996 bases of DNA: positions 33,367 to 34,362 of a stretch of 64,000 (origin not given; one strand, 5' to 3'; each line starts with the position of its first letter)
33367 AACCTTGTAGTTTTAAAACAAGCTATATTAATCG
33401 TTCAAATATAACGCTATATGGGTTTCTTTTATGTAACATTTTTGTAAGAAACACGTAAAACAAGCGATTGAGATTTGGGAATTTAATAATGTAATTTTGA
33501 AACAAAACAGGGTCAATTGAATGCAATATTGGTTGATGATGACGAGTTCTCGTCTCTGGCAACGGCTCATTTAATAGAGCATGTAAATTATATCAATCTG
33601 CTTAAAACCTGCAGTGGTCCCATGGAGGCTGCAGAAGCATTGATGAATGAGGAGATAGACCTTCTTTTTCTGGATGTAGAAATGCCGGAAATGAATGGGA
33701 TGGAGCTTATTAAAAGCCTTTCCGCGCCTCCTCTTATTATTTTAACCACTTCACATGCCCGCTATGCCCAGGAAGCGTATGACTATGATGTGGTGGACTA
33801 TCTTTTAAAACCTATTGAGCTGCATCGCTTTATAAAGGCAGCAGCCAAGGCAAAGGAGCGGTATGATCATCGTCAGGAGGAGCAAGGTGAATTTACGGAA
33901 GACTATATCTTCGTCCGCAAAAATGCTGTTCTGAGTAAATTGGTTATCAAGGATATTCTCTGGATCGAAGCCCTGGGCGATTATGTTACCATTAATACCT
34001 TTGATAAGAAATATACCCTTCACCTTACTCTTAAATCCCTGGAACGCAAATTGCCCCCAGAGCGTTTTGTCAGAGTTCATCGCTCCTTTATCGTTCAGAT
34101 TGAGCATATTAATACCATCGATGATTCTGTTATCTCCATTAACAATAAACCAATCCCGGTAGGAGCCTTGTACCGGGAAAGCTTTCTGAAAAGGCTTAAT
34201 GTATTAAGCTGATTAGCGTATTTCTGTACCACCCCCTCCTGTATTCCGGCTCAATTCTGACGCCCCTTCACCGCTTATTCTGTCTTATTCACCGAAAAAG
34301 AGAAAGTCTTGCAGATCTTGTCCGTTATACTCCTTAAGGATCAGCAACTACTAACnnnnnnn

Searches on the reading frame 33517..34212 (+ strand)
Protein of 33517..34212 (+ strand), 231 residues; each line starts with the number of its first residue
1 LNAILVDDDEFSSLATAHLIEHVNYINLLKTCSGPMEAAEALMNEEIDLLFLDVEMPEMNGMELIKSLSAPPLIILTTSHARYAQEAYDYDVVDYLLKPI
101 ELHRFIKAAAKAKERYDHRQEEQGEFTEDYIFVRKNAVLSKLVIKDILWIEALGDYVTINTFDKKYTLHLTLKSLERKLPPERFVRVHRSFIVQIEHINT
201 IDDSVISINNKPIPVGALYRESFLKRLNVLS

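Call 3: search_protein_families(library=pfam, proteins=[window:33517-34212:+], max_evalue=0.01)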
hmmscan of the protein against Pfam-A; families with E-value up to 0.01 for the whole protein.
window:33517-34212:+ (231 aa): 2 families
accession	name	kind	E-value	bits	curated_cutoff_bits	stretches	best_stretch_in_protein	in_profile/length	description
PF04397.21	LytTR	-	5.6e-20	71.8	22.6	1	142-227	6-97/98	LytTr DNA-binding domain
PF00072.30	Response_reg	-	6e-18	65.5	30.2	1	4-108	2-109/111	Response regulator receiver domain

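Call 4: search_protein_families(library=ncbifam, proteins=[window:33517-34212:+], max_evalue=0.01)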
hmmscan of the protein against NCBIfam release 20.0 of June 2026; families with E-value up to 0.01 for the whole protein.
window:33517-34212:+ (231 aa): 69 families (the best 25 are shown)
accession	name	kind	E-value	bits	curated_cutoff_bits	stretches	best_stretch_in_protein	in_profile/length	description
NF008677.0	PRK11697.1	equivalog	5.9e-31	107.6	246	1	1-216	2-224/238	two-component system response regulator BtsR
NF010684.1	PRK14084.1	equivalog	7e-29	101.3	375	1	1-203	1-222/254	response regulator transcription factor LytR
NF007750.0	PRK10430.1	equivalog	9.9e-12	44.9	262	1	1-116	2-124/239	two-component system response regulator DcuR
NF001965.0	PRK00742.1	subfamily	4.9e-11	42.4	293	1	3-101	6-110/357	chemotaxis-specific protein-glutamate methyltransferase CheB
NF008199.0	PRK10955.1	equivalog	1.2e-09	38.4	341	1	3-123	3-124/232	envelope stress response regulator transcription factor CpxR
NF006900.1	PRK09390.1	equivalog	1.5e-09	37.7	255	1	5-124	9-131/203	response regulator FixJ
NF007969.0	PRK10693.1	equivalog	2.4e-09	36.7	329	1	5-139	12-152/337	two-component system response regulator RssB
NF052313.1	T9SS_RR_PorX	equivalog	5.8e-09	35.3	300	1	4-118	3-121/513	T9SS response regulator signal transducer PorX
NF045505.1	RR_RssB_Pseudo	equivalog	1.1e-08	34.6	700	1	4-123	9-132/394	two-component system response regulator RssB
NF047793.1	ResRegPgtA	equivalog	1.8e-08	33.7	650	1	3-114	8-122/414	two-component system response regulator PgtA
NF049963.1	RespRegFlgRCampy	domain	3.8e-08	32.6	750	1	36-113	32-113/429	fla regulon two-component system response regulator FlgR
TIGR01818.1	ntrC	equivalog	5.6e-08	32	558.6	1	30-124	26-125/463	nitrogen regulation protein NR(I)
NF052596.1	RR_EAL_PvrR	equivalog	6e-08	31.7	580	1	3-123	6-135/398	response regulator cyclic di-GMP phosphodiesterase PvrR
NF008302.0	PRK11091.1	equivalog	1.1e-07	30.5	838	1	2-146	527-673/779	aerobic respiration two-component sensor histidine kinase ArcB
NF040749.1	tetrathio_RR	equivalog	1.5e-07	31.4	290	1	5-145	4-147/191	tetrathionate respiration response regulator TtrR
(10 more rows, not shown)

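Call 45: list_cluster_members(proteins=[P0001, P0016, P0004, P0023, P0043, P0182, window:33517-34209:+, window:35897-36268:+, window:30503-33172:+, window:38619-39581:+])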
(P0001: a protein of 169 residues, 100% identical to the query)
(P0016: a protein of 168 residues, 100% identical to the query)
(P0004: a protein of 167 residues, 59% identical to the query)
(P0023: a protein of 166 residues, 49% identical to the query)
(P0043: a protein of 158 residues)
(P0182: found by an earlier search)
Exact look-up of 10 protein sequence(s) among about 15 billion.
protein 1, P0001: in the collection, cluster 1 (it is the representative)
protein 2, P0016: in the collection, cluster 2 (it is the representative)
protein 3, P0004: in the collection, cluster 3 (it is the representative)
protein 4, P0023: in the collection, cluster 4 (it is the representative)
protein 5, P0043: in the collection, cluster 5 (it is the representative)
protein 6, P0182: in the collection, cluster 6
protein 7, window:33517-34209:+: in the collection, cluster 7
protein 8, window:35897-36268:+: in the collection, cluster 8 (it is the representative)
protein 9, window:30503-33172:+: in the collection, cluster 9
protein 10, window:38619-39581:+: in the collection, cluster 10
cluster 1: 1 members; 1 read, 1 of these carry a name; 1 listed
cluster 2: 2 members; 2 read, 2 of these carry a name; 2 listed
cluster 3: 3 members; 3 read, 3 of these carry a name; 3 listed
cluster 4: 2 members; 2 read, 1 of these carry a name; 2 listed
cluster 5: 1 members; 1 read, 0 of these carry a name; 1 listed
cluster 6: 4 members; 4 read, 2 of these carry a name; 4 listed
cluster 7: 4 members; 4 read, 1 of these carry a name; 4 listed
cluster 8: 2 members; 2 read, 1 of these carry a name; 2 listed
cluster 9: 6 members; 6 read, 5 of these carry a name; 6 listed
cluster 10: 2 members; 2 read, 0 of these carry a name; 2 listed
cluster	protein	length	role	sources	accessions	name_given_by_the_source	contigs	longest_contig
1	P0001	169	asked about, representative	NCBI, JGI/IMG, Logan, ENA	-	DNA-binding NtrC family response regulator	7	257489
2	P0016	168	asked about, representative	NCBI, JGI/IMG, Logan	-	two-component system response regulator AtoC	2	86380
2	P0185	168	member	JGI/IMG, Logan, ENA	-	two-component system response regulator AtoC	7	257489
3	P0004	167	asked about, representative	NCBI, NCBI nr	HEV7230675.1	MAG TPA: response regulator [Bacteroidia bacterium] | response regulator [Bacteroidia bacterium]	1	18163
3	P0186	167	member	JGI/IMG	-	DNA-binding NtrC family response regulator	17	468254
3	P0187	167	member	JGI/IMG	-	DNA-binding NtrC family response regulator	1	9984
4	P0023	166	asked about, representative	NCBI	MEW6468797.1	MAG: response regulator [Bacteroidota bacterium]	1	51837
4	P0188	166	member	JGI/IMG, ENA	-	-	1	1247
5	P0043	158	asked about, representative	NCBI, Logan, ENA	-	-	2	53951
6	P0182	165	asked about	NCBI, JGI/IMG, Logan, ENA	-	DNA-binding NtrC family response regulator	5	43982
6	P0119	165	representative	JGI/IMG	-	DNA-binding NtrC family response regulator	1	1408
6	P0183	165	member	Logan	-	-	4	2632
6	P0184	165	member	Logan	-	-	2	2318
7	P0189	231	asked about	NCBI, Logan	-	-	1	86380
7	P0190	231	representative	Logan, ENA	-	-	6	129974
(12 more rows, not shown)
